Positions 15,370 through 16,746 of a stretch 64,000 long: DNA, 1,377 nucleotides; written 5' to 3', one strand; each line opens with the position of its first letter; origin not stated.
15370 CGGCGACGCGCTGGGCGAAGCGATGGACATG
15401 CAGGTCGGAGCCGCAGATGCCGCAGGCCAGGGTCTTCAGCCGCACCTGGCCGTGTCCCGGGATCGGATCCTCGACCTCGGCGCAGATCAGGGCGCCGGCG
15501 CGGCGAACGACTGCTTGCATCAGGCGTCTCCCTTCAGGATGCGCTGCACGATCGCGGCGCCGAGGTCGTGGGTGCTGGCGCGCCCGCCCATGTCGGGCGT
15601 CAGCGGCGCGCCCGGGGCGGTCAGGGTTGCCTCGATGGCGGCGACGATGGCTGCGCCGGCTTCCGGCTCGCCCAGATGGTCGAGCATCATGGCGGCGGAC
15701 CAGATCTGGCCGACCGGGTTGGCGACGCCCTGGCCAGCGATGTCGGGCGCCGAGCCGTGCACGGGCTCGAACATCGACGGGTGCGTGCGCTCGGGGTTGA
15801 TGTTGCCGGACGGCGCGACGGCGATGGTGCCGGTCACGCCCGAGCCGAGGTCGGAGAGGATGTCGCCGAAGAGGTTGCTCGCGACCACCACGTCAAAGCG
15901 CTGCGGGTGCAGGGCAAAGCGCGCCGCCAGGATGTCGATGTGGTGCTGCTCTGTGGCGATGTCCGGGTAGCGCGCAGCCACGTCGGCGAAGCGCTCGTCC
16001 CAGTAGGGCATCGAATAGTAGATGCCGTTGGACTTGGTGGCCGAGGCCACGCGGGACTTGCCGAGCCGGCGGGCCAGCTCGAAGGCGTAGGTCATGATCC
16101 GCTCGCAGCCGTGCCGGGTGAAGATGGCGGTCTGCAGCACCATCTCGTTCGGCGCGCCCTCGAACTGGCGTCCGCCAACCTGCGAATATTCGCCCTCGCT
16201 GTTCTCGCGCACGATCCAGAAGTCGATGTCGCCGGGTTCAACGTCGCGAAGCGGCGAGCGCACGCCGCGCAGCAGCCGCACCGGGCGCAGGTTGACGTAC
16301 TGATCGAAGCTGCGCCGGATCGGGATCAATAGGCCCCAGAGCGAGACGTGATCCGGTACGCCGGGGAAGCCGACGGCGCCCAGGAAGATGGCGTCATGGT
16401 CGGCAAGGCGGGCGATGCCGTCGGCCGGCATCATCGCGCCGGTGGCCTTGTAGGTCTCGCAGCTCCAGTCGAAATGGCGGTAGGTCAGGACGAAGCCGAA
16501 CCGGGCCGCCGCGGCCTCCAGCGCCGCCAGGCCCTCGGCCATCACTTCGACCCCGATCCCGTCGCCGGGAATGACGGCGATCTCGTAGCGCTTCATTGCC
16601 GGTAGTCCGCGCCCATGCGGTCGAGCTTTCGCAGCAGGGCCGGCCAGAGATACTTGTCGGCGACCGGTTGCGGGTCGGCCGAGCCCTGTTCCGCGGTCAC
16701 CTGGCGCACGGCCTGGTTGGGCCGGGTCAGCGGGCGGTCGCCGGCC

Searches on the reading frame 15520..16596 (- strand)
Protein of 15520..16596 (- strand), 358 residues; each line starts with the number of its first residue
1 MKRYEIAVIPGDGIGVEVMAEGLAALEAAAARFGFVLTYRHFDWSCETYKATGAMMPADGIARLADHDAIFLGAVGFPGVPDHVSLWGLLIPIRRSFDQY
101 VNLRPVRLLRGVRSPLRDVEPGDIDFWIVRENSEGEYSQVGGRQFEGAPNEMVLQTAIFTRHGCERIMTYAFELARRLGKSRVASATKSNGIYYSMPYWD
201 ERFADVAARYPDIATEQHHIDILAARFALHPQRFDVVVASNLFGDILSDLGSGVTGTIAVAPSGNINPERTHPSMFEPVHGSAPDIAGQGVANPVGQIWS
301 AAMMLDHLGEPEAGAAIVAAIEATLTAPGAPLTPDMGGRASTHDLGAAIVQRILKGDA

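Call 91: search_protein_families(library=pfam, proteins=[window:15520-16596:-], max_evalue=0.00001)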
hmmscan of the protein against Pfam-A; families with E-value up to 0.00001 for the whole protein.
window:15520-16596:- (358 aa): 1 family
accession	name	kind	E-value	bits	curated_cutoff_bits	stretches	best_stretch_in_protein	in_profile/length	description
PF00180.25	Iso_dh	-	2e-84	284.2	27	1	6-349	2-348/348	Isocitrate/isopropylmalate dehydrogenase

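Call 95: list_cluster_members(proteins=[window:15520-16596:-, window:14444-15520:-, window:4800-5918:-, window:8979-10763:-, window:8629-8964:-, window:10779-13241:-, window:29838-32057:-, window:60358-62589:+])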
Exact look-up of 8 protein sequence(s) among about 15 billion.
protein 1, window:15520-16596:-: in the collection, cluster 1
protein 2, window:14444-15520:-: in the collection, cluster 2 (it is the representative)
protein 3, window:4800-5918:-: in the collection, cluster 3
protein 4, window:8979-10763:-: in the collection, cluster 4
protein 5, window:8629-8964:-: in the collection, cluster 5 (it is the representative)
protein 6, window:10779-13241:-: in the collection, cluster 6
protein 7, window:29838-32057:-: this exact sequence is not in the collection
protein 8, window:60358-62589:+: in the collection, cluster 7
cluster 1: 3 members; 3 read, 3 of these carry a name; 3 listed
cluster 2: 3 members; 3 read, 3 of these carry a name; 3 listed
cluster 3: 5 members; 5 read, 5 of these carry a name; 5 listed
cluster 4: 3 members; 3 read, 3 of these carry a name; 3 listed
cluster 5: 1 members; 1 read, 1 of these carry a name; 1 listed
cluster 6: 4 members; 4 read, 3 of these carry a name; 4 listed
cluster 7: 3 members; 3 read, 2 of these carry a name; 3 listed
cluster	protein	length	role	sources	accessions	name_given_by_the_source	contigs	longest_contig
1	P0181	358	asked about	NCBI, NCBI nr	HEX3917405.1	MAG TPA: tartrate dehydrogenase [Caulobacteraceae bacterium] | tartrate dehydrogenase [Caulobacteraceae bacterium]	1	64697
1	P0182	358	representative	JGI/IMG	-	tartrate dehydrogenase/decarboxylase/D-malate dehydrogenase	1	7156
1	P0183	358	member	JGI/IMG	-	tartrate dehydrogenase/decarboxylase/D-malate dehydrogenase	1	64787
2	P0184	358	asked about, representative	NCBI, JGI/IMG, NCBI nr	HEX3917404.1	MAG TPA: zinc-binding dehydrogenase [Caulobacteraceae bacterium] | threonine dehydrogenase-like Zn-dependent dehydrogenase | zinc-binding dehydrogenase [Caulobacteraceae bacterium]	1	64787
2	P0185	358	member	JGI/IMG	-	threonine dehydrogenase-like Zn-dependent dehydrogenase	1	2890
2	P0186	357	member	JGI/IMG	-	threonine dehydrogenase-like Zn-dependent dehydrogenase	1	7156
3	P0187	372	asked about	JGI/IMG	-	cysteine synthase A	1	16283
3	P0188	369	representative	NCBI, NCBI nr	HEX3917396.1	MAG TPA: PLP-dependent cysteine synthase family protein [Caulobacteraceae bacterium] | PLP-dependent cysteine synthase family protein [Caulobacteraceae bacterium]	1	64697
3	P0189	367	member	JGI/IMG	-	cysteine synthase A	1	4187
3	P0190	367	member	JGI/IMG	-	cysteine synthase A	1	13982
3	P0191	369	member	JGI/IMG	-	cysteine synthase A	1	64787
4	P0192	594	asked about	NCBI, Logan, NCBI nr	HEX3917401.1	MAG TPA: SbmA/BacA-like family transporter [Caulobacteraceae bacterium] | SbmA/BacA-like family transporter [Caulobacteraceae bacterium]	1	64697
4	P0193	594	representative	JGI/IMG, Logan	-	putative ATP-binding cassette transporter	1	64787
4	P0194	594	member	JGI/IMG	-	putative ATP-binding cassette transporter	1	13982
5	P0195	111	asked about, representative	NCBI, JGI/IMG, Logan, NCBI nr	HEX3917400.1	MAG TPA: thioredoxin [Caulobacteraceae bacterium] | thioredoxin 1 | thioredoxin [Caulobacteraceae bacterium]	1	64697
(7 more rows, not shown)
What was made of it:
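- Checked: NCBI's annotation of the same MAG starts the receptor 33 codons earlier and the PLP gene 3 codons later (call 95).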
